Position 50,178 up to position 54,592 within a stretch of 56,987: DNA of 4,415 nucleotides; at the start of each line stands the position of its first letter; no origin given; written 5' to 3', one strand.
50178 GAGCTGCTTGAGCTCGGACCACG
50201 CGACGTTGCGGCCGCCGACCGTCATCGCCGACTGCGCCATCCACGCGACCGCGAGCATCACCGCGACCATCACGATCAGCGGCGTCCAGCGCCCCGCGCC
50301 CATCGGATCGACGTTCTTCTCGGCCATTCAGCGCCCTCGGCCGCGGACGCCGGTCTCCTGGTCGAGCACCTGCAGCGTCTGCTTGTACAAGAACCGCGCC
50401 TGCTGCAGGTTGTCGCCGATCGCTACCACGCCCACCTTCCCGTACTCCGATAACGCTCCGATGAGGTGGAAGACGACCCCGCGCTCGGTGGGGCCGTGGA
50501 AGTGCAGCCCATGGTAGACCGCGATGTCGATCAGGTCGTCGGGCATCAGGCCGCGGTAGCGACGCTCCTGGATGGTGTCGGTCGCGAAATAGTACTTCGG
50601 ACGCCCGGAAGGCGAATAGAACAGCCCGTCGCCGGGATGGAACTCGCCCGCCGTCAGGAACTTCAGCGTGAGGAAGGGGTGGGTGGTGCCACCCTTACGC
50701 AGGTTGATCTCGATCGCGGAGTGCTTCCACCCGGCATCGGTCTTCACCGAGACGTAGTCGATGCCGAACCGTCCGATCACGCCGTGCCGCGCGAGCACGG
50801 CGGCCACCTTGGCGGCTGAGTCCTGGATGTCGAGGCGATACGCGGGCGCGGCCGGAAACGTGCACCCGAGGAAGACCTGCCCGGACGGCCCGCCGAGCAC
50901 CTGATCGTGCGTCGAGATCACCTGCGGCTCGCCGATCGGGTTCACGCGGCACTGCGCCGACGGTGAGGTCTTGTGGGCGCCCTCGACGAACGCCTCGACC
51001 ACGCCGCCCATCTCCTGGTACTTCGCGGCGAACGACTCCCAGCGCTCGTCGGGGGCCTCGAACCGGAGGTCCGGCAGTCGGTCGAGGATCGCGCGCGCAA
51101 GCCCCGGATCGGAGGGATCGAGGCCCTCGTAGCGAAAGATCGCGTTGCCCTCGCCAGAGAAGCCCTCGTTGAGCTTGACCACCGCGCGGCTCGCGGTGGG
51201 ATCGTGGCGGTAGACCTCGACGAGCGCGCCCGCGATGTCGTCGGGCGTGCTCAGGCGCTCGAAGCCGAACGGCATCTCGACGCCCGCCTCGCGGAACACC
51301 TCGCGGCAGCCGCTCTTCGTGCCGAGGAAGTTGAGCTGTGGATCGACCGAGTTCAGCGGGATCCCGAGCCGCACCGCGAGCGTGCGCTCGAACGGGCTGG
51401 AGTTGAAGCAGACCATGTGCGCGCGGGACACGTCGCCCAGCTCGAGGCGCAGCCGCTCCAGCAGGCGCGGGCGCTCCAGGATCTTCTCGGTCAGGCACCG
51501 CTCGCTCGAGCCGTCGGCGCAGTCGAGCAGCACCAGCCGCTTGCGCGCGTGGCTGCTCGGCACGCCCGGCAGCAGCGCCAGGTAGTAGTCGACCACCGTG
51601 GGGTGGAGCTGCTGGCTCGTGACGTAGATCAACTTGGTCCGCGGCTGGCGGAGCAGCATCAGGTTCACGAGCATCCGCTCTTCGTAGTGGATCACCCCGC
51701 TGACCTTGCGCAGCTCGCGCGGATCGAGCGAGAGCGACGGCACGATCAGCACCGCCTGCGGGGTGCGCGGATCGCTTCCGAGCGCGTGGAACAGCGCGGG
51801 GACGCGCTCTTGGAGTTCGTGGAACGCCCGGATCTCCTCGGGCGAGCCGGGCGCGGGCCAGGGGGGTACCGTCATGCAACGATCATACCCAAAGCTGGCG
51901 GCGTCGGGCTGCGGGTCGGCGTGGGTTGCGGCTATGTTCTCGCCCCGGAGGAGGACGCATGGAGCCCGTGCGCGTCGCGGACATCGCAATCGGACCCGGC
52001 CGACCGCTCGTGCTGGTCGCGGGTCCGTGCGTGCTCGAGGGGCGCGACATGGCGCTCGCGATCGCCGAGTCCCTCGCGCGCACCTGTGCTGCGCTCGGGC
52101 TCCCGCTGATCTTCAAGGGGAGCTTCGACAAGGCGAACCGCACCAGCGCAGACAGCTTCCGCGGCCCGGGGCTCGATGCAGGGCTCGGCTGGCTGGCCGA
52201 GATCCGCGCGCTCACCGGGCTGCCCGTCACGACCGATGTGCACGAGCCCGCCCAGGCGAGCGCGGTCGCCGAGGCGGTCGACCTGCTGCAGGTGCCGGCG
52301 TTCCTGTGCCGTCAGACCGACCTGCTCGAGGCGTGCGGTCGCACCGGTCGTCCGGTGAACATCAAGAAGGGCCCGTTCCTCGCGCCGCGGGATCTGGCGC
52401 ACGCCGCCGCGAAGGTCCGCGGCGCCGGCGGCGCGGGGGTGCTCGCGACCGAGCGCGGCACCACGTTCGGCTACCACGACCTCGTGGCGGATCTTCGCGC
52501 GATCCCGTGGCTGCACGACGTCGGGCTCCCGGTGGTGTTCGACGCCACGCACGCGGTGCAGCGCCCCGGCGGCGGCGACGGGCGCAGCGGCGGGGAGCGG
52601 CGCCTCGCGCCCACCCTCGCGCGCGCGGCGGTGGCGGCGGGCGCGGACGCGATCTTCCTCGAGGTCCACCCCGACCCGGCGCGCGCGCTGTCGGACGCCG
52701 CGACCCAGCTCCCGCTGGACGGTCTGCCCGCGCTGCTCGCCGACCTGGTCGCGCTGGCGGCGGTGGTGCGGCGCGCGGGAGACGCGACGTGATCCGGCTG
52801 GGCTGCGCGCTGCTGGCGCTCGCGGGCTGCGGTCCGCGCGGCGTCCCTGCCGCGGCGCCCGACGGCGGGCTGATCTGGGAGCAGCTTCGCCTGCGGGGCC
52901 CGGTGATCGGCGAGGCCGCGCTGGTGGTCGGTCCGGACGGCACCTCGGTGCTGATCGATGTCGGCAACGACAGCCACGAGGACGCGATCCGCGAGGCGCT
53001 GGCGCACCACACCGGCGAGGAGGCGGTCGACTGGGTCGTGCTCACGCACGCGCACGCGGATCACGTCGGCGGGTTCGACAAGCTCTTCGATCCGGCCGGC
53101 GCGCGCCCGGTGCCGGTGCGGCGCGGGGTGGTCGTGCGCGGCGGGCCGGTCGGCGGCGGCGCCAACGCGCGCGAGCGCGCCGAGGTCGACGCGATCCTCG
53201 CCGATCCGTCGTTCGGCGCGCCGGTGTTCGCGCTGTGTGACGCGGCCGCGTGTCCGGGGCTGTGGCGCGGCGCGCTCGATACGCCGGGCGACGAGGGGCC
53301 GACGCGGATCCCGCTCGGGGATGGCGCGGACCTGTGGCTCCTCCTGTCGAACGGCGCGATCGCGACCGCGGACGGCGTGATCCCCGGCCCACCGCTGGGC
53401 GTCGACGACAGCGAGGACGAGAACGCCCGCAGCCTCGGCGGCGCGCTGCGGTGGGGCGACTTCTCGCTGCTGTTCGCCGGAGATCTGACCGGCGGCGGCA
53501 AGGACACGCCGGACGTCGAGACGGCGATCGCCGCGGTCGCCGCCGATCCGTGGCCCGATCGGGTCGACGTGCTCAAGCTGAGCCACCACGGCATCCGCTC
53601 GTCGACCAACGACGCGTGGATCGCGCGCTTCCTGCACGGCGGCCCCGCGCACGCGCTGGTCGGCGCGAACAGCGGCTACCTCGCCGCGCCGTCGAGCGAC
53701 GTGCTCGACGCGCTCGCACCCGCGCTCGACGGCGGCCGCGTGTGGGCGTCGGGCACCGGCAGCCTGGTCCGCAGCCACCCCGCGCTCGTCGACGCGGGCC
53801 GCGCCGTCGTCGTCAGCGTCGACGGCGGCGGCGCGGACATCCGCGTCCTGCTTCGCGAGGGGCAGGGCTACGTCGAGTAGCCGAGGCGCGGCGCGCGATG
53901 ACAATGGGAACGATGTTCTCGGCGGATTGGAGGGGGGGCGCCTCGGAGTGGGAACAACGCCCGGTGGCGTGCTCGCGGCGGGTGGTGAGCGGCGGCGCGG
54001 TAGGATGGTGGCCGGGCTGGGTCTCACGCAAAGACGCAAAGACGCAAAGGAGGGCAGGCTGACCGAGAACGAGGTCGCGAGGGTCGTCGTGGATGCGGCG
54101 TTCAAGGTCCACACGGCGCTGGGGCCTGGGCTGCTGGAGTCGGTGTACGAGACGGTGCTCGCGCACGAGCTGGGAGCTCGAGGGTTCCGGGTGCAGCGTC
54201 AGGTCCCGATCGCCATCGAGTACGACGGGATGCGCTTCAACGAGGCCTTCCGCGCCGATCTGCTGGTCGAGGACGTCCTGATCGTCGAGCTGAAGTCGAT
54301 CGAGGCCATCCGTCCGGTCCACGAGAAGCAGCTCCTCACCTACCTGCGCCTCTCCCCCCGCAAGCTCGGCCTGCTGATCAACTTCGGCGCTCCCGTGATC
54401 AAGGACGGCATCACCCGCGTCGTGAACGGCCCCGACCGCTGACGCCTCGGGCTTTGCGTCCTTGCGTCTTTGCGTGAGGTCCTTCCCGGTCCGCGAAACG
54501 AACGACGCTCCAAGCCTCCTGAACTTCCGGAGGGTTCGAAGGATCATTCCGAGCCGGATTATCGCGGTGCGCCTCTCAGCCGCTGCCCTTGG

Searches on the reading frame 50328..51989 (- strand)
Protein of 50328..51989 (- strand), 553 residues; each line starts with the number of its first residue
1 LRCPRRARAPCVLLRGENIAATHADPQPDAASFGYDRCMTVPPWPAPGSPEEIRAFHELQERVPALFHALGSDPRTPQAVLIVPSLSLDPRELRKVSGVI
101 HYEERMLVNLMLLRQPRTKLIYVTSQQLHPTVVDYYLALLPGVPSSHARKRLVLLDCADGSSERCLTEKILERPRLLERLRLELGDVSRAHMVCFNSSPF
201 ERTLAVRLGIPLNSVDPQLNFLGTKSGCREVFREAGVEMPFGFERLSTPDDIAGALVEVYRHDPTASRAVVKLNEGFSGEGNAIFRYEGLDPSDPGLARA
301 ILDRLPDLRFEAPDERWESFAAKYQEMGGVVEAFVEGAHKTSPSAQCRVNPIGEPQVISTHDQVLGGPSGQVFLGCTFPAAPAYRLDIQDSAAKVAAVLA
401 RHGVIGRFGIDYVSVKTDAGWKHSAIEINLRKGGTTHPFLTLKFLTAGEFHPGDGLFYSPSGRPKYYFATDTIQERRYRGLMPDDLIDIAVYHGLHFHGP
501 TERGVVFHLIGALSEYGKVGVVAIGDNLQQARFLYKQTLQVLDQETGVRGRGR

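Call 57: search_protein_families(library=pfam, proteins=[window:50328-51989:-], max_evalue=0.0001)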
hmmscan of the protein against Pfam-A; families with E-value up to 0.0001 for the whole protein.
window:50328-51989:- (553 aa): 2 families
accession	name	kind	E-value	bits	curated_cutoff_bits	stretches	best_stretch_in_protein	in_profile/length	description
PF24923.1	ATP-grasp_IQCH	-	1e-18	68.1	27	2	316-417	128-228/266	IQCH-like, ATP-grasp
PF18105.7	PGM1_C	-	4.8e-12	45.6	22.5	1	485-535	1-51/54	PGM1 C-terminal domain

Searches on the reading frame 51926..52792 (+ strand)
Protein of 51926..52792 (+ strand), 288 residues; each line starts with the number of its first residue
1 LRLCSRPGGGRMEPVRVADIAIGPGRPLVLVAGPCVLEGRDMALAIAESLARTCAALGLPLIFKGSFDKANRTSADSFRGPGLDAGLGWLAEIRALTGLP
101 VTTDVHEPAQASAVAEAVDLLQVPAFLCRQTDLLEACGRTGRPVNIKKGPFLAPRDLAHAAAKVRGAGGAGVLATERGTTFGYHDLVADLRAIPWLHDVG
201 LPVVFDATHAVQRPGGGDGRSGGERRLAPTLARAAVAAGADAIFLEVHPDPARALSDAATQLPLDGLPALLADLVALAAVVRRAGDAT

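Call 57: search_protein_families(library=pfam, proteins=[window:51926-52792:+], max_evalue=0.0001)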
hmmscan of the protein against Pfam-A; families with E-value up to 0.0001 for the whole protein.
window:51926-52792:+ (288 aa): 1 family
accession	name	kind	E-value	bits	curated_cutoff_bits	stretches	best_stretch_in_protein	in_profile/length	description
PF00793.26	DAHP_synth_1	-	1e-66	225.1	25.5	1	18-267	8-254/270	DAHP synthetase I family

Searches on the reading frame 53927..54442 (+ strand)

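Call 57: search_protein_families(library=pfam, proteins=[window:53927-54442:+], max_evalue=0.0001)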
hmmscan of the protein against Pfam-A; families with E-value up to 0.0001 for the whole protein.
window:53927-54442:+ (171 aa): 1 family
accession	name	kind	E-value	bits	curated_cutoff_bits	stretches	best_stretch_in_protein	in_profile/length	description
PF13366.12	PDDEXK_3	-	1.3e-40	138.9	22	1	49-165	2-117/117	PD-(D/E)XK nuclease superfamily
